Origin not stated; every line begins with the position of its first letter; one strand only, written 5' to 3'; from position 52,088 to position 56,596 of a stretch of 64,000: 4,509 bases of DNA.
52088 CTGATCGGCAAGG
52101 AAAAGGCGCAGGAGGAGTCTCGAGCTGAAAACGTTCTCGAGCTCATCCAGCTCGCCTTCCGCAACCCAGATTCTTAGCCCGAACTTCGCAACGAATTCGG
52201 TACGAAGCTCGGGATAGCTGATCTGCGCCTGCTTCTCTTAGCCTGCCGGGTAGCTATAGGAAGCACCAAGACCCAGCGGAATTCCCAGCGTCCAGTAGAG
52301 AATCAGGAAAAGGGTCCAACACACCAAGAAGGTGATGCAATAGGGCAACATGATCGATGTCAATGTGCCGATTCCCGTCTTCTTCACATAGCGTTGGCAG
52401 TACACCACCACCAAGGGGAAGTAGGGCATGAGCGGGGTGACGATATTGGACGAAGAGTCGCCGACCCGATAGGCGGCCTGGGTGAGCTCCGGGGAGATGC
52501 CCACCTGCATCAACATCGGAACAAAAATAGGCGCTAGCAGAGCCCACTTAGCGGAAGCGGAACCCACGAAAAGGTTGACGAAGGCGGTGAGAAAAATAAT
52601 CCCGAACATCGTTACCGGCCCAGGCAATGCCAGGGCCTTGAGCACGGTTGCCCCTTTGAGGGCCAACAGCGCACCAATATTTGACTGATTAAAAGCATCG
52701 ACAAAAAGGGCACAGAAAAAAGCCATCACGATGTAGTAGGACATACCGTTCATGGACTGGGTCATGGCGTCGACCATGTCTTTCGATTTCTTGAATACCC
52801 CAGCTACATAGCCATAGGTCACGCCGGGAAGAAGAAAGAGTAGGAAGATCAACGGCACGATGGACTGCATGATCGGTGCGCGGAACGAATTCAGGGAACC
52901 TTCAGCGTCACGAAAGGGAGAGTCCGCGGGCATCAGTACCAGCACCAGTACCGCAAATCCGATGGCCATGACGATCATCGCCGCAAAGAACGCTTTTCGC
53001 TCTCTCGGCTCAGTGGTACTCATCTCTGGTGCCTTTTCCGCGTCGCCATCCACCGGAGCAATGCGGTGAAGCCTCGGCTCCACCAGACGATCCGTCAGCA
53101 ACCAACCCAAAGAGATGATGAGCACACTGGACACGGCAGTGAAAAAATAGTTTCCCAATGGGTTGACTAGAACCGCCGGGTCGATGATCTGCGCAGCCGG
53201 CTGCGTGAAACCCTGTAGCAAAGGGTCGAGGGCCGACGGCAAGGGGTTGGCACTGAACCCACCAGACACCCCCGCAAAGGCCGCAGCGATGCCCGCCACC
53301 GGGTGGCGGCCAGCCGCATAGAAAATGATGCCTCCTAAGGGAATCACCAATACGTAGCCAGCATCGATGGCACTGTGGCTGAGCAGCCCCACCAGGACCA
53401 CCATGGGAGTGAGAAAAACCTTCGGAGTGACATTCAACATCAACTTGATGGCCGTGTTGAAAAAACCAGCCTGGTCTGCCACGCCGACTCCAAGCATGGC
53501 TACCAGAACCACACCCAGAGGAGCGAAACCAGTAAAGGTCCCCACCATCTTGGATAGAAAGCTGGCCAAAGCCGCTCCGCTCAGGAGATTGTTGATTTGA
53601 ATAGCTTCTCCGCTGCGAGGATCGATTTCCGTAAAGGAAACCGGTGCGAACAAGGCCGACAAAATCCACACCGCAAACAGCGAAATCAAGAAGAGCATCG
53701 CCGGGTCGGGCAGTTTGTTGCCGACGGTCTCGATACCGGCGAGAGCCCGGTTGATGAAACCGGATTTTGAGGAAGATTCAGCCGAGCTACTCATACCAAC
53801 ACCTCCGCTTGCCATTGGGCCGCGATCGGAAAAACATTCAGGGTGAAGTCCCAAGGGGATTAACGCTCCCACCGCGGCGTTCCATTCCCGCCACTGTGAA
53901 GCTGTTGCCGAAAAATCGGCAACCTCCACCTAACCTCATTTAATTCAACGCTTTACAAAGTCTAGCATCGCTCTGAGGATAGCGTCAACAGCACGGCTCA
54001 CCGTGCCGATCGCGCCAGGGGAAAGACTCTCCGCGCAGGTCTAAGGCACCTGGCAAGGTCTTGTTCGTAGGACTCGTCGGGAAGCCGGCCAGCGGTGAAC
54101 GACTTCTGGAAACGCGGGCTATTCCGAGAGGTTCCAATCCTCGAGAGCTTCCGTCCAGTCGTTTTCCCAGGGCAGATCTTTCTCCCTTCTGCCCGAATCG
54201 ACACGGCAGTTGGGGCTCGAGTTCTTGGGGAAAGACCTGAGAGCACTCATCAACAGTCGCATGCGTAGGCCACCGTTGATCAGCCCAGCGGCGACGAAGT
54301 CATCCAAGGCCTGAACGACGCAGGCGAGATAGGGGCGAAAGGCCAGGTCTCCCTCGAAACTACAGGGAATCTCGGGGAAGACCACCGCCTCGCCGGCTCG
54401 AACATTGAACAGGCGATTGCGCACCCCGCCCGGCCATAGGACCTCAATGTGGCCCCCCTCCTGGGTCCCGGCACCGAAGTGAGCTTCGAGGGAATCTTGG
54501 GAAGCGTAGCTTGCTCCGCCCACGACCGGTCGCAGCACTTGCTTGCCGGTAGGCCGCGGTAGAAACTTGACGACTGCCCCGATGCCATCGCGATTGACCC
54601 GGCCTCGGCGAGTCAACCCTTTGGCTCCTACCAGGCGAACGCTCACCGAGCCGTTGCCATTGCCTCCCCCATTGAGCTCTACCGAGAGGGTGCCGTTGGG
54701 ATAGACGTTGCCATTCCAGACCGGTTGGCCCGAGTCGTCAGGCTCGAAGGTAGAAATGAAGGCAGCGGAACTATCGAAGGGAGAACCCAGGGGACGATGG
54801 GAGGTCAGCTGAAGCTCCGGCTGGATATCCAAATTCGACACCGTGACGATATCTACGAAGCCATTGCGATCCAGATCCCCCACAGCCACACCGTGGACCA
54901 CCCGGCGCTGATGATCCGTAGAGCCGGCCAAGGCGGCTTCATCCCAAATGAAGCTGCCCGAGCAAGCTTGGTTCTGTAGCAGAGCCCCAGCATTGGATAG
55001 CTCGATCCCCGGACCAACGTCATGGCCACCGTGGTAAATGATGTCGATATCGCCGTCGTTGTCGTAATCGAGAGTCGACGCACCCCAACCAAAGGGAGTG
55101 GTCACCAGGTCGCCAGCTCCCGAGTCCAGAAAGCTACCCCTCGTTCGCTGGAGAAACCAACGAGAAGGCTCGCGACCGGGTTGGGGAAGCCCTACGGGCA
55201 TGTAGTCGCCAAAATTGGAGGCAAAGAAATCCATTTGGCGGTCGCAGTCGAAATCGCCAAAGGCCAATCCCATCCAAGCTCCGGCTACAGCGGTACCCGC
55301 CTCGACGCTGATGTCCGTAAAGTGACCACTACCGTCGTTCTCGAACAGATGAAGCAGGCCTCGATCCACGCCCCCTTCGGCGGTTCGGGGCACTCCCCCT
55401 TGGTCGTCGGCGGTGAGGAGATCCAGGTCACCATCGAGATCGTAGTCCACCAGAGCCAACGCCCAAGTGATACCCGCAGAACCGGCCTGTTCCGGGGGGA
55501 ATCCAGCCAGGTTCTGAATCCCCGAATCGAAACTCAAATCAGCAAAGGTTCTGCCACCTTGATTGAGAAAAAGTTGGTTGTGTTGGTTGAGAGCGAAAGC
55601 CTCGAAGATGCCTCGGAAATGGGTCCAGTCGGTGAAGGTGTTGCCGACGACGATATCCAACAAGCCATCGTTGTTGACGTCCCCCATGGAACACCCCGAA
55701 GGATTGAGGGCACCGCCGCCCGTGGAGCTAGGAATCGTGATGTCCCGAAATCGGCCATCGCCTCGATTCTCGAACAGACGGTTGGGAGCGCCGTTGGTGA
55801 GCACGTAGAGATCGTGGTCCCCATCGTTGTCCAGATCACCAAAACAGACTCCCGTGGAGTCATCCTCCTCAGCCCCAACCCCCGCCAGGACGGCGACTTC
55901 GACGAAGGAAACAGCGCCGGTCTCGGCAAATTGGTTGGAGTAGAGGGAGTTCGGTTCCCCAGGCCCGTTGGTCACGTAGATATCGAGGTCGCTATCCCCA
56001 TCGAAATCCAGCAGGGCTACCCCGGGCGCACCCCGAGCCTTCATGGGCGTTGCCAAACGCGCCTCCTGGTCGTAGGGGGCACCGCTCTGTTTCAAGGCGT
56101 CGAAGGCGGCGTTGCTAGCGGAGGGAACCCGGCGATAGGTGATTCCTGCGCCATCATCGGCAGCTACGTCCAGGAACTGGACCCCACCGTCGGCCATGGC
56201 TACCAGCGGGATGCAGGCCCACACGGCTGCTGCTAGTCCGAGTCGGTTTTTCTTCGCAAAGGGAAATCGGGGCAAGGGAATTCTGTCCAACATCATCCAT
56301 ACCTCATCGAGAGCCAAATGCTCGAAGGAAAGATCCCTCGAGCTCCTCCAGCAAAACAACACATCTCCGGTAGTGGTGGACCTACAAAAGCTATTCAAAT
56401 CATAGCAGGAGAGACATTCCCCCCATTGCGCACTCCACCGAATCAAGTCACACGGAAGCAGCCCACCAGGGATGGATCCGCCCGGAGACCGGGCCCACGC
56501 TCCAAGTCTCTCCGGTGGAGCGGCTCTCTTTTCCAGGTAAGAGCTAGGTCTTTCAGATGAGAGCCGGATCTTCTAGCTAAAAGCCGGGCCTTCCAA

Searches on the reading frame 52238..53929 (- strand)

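Call 84: search_protein_families(library=pfam, proteins=[window:52238-53929:-], max_evalue=0.00001)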
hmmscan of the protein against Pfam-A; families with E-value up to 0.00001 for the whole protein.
window:52238-53929:- (563 aa): 2 families
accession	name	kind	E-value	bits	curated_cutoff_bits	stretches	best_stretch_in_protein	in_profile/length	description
PF03806.19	ABG_transport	-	4.5e-189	629.3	27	1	63-560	3-502/502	AbgT putative transporter family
PF03606.21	DcuC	-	1.1e-10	41.1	23.1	1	307-501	241-420/461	C4-dicarboxylate anaerobic carrier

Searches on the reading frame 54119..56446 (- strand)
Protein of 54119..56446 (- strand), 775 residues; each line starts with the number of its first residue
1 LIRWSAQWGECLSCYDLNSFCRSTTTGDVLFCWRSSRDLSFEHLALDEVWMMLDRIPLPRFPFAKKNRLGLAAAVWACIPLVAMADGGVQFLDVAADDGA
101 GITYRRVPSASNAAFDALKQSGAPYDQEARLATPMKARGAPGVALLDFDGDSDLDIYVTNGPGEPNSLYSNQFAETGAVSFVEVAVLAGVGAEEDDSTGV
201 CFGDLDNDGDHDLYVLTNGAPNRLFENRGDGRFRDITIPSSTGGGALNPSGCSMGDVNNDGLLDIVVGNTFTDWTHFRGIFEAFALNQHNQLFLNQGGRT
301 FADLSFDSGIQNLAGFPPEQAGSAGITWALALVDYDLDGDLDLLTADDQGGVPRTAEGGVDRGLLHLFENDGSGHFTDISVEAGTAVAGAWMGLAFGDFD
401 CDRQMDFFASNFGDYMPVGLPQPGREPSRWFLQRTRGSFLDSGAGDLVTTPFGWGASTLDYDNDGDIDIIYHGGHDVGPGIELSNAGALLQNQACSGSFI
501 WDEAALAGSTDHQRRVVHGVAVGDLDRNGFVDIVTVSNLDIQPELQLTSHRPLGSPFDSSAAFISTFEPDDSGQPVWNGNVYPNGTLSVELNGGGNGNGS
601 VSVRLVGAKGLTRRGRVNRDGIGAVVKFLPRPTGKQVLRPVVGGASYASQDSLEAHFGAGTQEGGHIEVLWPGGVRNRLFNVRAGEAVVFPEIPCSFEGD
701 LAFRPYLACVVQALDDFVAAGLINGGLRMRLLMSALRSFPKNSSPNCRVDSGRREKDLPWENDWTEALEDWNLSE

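Call 84: search_protein_families(library=pfam, proteins=[window:54119-56446:-], max_evalue=0.00001)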
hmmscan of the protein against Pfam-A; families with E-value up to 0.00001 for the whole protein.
window:54119-56446:- (775 aa): 3 families
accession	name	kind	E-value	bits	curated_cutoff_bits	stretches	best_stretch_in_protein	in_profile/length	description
PF13517.12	FG-GAP_3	-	3.7e-38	130.4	26.9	3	204-267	1-61/61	FG-GAP-like repeat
PF01839.29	FG-GAP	-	3.2e-12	46.5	22.1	0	254-271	7-24/37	FG-GAP repeat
PF07593.17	UnbV_ASPIC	-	6e-11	42.5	23.4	1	621-686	1-65/68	ASPIC and UnbV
